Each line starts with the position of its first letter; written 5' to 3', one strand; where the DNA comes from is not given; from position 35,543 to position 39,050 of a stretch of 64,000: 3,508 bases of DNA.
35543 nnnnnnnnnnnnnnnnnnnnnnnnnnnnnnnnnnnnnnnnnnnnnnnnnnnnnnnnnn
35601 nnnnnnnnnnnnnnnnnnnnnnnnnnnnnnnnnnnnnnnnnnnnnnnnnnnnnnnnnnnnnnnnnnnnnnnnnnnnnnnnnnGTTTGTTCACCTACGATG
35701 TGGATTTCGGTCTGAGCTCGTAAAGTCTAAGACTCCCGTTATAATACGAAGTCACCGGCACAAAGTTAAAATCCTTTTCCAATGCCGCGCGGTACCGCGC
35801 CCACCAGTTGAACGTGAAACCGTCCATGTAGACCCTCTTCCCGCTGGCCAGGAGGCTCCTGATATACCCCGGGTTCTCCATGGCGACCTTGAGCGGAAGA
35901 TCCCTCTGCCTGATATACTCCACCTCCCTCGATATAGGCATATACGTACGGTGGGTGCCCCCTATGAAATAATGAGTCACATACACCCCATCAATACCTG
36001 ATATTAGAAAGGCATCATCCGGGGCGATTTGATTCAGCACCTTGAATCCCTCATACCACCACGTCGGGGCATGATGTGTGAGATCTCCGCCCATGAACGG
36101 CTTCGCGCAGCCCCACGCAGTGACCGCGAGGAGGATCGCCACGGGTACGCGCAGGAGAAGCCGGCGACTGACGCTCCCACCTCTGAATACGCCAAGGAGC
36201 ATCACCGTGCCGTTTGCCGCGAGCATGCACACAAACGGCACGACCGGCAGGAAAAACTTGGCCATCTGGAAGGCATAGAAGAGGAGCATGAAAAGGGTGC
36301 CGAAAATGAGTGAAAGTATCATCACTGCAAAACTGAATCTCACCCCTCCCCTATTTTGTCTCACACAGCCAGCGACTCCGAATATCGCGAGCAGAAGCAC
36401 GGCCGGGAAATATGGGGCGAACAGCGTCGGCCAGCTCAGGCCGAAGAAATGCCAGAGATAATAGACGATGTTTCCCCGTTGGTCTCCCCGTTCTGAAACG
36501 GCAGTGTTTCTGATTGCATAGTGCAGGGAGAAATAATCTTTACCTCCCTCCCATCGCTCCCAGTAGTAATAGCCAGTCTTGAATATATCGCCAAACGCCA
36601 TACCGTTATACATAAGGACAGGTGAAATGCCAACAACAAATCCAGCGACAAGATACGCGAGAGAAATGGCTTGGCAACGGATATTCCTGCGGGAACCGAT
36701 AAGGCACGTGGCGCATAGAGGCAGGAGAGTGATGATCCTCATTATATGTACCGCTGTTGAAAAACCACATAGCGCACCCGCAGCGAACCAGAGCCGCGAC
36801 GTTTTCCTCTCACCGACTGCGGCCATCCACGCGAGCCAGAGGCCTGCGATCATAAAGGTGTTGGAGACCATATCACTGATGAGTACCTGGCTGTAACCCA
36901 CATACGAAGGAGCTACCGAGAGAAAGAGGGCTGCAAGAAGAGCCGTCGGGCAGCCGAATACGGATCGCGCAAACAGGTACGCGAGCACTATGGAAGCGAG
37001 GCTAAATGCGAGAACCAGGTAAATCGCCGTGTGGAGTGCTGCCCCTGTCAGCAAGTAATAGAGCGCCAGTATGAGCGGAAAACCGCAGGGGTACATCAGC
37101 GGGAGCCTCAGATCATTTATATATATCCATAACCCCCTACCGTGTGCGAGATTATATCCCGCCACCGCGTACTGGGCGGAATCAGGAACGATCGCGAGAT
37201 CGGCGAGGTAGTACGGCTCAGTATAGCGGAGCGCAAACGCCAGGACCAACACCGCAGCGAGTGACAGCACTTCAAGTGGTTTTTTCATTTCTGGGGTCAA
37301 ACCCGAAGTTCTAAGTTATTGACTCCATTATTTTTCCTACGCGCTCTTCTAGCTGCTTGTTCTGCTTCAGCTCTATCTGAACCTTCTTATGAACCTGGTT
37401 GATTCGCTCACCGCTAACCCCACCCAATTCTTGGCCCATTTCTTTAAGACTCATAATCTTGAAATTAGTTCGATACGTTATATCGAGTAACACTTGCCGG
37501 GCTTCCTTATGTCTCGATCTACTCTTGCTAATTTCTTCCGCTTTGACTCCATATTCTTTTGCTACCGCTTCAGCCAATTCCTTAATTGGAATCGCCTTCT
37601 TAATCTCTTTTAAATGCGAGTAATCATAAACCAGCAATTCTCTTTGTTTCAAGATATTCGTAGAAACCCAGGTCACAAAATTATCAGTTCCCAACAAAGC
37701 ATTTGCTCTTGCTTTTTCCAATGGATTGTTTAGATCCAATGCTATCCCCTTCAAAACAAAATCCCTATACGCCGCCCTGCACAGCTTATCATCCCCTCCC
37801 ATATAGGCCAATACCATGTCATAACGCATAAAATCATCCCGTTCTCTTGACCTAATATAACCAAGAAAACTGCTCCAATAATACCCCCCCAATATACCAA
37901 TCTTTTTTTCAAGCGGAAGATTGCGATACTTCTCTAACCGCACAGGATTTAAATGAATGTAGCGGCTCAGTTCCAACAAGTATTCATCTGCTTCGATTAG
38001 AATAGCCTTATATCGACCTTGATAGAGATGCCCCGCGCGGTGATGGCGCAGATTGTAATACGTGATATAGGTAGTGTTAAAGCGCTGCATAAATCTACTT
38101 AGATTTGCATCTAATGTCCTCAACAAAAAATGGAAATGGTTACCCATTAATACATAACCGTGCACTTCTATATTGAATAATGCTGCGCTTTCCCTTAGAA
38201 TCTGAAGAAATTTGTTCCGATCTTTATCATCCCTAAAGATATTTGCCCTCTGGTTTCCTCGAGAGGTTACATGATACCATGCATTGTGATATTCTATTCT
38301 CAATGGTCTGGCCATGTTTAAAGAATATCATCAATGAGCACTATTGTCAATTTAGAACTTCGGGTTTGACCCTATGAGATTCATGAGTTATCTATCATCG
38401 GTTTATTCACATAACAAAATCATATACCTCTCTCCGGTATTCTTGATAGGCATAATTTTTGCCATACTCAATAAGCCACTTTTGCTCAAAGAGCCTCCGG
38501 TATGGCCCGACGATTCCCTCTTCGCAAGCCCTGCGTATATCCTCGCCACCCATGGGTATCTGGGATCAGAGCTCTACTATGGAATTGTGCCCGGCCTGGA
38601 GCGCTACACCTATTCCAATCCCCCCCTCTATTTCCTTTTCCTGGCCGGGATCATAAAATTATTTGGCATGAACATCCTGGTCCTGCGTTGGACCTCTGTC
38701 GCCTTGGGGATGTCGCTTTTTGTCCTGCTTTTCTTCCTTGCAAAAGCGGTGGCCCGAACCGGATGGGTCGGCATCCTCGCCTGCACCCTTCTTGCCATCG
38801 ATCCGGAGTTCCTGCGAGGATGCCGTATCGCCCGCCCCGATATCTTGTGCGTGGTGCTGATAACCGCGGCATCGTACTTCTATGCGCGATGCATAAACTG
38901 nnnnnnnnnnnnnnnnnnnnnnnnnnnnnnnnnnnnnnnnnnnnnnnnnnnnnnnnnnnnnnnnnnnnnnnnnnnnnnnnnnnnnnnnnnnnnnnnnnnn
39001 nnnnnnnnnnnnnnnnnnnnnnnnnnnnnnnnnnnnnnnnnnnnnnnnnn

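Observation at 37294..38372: AT-rich RAYT-like Y1 transposase (HUH + DnaA-type HTH) bounded by perfect 21-bp inverted repeats, inserted between two divergent GT39 genes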

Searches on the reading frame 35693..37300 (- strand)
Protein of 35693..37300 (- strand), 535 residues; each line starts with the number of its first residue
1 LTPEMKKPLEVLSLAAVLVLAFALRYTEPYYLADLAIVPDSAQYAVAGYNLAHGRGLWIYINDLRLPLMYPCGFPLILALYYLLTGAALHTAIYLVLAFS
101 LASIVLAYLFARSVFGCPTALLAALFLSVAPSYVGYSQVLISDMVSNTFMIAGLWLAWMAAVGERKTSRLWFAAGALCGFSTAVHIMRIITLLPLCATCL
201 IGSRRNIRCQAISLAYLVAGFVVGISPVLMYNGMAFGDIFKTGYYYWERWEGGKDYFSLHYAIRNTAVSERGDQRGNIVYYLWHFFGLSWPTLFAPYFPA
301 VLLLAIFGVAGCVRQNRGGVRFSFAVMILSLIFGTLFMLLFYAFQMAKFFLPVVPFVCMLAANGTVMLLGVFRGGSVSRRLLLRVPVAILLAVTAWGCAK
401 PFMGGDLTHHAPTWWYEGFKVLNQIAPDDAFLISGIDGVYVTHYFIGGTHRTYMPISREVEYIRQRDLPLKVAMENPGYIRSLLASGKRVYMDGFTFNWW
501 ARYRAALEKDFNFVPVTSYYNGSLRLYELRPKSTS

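Call 6: search_protein_families(library=pfam, proteins=[window:35693-37300:-], max_evalue=0.01)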
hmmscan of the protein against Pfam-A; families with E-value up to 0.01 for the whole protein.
window:35693-37300:- (535 aa): 1 family
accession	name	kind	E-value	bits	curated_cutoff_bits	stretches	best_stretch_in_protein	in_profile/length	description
PF13231.12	PMT_2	-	3.1e-09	37.7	26.1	1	71-231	3-160/160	Dolichyl-phosphate-mannose-protein mannosyltransferase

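Call 8: search_protein_families(library=ncbifam, proteins=[window:35693-37300:-], max_evalue=0.01)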
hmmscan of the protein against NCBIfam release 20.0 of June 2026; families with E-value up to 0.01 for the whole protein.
window:35693-37300:- (535 aa): 1 family
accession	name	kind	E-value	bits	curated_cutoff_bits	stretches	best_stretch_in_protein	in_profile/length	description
NF047440.1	LA3751_2_3_fam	subfamily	1.4e-06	27.4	200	1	55-240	66-248/460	LA_3751/LA_3752 family putative glycosyltransferase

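Call 62: find_homologous_proteins(query=window:35693-37288:-, max_evalue=1e-20)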
Query window:35693-37288:- (531 aa): 25 proteins with E <= 1e-20 among 8000 candidates.
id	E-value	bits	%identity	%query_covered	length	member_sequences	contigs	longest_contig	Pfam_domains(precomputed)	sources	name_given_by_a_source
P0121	0.0e+0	1203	100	100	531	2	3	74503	PF13231.13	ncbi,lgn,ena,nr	ncbi:MAG: glycosyltransferase family 39 protein [Candidatus Aureabacteria bacterium]|nr:glycosyltran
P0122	3.8e-272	922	72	88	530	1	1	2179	PF13231.13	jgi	jgi:4-amino-4-deoxy-L-arabinose transferase-like glycosyltransferase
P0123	6.5e-259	878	74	99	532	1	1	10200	PF13231.13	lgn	-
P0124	2.5e-244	830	60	73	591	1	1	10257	PF13231.13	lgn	-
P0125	1.2e-241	821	63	68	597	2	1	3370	PF13231.13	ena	-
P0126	1.6e-238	811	68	100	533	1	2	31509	PF13231.13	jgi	jgi:4-amino-4-deoxy-L-arabinose transferase-like glycosyltransferase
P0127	3.5e-237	806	63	68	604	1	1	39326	PF13231.13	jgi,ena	-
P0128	4.8e-233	793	68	99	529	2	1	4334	PF13231.13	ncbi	ncbi:MAG: glycosyltransferase family 39 protein [bacterium]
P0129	3.7e-231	787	58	73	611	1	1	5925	PF13231.13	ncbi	-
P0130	2.1e-230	784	62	69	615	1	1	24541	PF13231.13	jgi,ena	-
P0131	5.2e-230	783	65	99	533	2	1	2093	PF13231.13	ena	-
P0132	4.2e-222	757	63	99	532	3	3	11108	PF13231.13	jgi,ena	-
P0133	1.1e-216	739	70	88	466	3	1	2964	PF13231.13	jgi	jgi:4-amino-4-deoxy-L-arabinose transferase-like glycosyltransferase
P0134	1.3e-209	715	53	100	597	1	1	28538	PF13231.13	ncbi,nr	ncbi:MAG: glycosyltransferase family 39 protein [Candidatus Aureabacteria bacterium]|nr:glycosyltran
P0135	1.1e-205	702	54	100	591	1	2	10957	PF13231.13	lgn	-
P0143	3.0e-178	612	55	99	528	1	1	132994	PF13231.13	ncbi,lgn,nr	ncbi:MAG: glycosyltransferase family 39 protein [bacterium]|nr:glycosyltransferase family 39 protein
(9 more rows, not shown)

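Call 63: find_encoding_contigs(protein=P0126, flank=5000, max_places=3)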
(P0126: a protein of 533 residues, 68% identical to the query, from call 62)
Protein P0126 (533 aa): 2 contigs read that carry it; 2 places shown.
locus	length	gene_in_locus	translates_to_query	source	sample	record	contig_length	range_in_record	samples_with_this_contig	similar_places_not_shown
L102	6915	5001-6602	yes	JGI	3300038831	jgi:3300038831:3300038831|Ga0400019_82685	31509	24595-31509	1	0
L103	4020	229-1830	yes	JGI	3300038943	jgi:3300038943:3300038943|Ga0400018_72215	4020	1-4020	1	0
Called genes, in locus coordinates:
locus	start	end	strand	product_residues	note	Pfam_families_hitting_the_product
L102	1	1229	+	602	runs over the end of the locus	PF13431:TPR_17 (faint), PF13176:TPR_7 (faint), PF13424:TPR_12 (faint), PF13428:TPR_14 (faint), PF14559:TPR_19 (weak)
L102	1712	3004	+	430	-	PF09586:YfhO (faint)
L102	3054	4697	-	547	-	-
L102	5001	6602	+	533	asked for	PF13231:PMT_2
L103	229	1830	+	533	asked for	PF13231:PMT_2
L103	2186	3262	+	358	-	PF13472:Lipase_GDSL_2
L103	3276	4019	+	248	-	?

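Call 64: find_encoding_contigs(protein=P0123, flank=5000, max_places=3)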
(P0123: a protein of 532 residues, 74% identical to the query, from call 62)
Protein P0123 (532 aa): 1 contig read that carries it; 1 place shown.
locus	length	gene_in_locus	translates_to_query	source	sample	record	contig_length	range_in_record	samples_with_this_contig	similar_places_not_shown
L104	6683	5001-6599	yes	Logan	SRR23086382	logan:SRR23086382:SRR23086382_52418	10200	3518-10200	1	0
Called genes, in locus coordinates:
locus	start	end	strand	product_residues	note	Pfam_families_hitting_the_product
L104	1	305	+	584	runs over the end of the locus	PF09586:YfhO (faint)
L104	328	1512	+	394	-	PF00535:Glycos_transf_2, PF13641:Glyco_tranf_2_3, PF13632:Glyco_trans_2_3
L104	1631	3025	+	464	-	PF04055:Radical_SAM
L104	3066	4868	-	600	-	-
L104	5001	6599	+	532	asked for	PF13231:PMT_2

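Call 65: find_encoding_contigs(protein=P0134, flank=5000, max_places=3)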
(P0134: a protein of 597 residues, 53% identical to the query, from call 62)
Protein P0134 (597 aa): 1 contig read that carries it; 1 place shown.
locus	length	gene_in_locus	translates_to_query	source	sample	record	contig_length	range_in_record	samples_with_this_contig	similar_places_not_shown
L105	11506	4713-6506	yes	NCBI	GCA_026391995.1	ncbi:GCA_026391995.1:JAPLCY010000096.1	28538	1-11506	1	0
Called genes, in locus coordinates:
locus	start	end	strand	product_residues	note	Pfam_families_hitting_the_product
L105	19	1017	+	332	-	PF01073:3Beta_HSD, PF01370:Epimerase, PF02719:Polysacc_synt_2, PF04321:RmlD_sub_bind, PF13460:NAD_binding_10, PF16363:GDP_Man_Dehyd, PF07993:NAD_binding_4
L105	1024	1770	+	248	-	PF13489:Methyltransf_23, PF05148:Methyltransf_8 (weak), PF08241:Methyltransf_11, PF08242:Methyltransf_12, PF13649:Methyltransf_25, PF13847:Methyltransf_31 (weak)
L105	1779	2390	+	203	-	-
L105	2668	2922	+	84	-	-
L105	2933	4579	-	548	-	-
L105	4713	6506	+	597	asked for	PF13231:PMT_2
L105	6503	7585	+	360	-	PF13472:Lipase_GDSL_2 (weak)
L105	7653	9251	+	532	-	-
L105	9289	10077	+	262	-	PF01797:Y1_Tnp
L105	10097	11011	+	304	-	PF01544:CorA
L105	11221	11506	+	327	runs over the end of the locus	-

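Call 66: find_encoding_contigs(protein=P0143, flank=5000, max_places=3)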
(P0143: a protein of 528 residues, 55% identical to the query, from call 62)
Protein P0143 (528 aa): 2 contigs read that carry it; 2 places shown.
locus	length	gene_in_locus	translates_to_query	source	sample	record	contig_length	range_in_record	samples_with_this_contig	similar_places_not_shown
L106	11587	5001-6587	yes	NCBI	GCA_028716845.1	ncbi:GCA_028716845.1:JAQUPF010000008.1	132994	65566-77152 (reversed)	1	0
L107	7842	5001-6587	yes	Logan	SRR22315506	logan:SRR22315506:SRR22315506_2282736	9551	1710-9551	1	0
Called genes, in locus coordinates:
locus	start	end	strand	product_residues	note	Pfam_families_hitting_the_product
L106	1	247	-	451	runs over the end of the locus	PF01590:GAF, PF13185:GAF_2, PF13492:GAF_3, PF07228:SpoIIE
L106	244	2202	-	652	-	PF05226:CHASE2, PF00211:Guanylate_cyc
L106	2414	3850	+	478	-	PF04773:FecR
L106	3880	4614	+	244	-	PF11750:DUF3307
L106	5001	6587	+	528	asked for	PF13231:PMT_2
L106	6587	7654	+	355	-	PF13472:Lipase_GDSL_2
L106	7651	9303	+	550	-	-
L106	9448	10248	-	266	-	PF04909:Amidohydro_2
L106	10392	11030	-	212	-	PF00072:Response_reg, PF00196:GerE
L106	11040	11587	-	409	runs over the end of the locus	PF07730:HisKA_3, PF02518:HATPase_c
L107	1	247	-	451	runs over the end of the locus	PF01590:GAF, PF13185:GAF_2, PF13492:GAF_3, PF07228:SpoIIE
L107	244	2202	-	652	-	PF05226:CHASE2, PF00211:Guanylate_cyc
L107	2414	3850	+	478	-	PF04773:FecR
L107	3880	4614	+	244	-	PF11750:DUF3307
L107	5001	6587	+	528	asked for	PF13231:PMT_2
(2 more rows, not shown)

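Call 77: find_encoding_contigs(protein=P0121, flank=2500, max_places=4)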
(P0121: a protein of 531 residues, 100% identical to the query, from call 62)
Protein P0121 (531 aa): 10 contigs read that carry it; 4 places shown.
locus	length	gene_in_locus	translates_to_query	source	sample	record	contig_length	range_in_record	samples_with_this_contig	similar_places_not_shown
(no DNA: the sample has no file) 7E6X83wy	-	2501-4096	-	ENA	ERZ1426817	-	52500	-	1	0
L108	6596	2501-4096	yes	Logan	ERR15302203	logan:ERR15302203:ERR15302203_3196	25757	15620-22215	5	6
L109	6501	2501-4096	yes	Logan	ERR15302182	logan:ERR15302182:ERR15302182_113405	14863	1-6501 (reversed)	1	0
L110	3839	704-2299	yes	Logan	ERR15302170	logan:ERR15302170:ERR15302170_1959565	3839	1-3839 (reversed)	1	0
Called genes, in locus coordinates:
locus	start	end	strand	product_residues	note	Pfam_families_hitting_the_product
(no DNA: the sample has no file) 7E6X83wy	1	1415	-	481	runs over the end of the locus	PF02366:PMT, PF13231:PMT_2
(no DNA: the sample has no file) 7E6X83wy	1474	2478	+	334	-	PF01797:Y1_Tnp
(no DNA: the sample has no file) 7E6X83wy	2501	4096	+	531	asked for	PF13231:PMT_2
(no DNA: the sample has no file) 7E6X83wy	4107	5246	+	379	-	PF13472:Lipase_GDSL_2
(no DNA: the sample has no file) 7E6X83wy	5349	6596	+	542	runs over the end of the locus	-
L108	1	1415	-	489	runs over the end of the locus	PF02366:PMT, PF13231:PMT_2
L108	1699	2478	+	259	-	-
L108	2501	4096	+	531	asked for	PF13231:PMT_2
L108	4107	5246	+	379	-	PF13472:Lipase_GDSL_2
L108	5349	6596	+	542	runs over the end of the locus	-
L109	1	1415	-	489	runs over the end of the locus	PF02366:PMT, PF13231:PMT_2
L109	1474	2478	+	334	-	PF01797:Y1_Tnp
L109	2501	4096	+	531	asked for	PF13231:PMT_2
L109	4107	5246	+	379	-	PF13472:Lipase_GDSL_2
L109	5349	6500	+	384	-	?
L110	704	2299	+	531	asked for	PF13231:PMT_2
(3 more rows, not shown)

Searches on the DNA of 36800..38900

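Call 43: search_rna_families(source=window, start=36800, end=38900, threshold=evalue, max_evalue=1)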
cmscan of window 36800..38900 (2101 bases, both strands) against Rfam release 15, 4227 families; matches with E-value up to 1: 0.
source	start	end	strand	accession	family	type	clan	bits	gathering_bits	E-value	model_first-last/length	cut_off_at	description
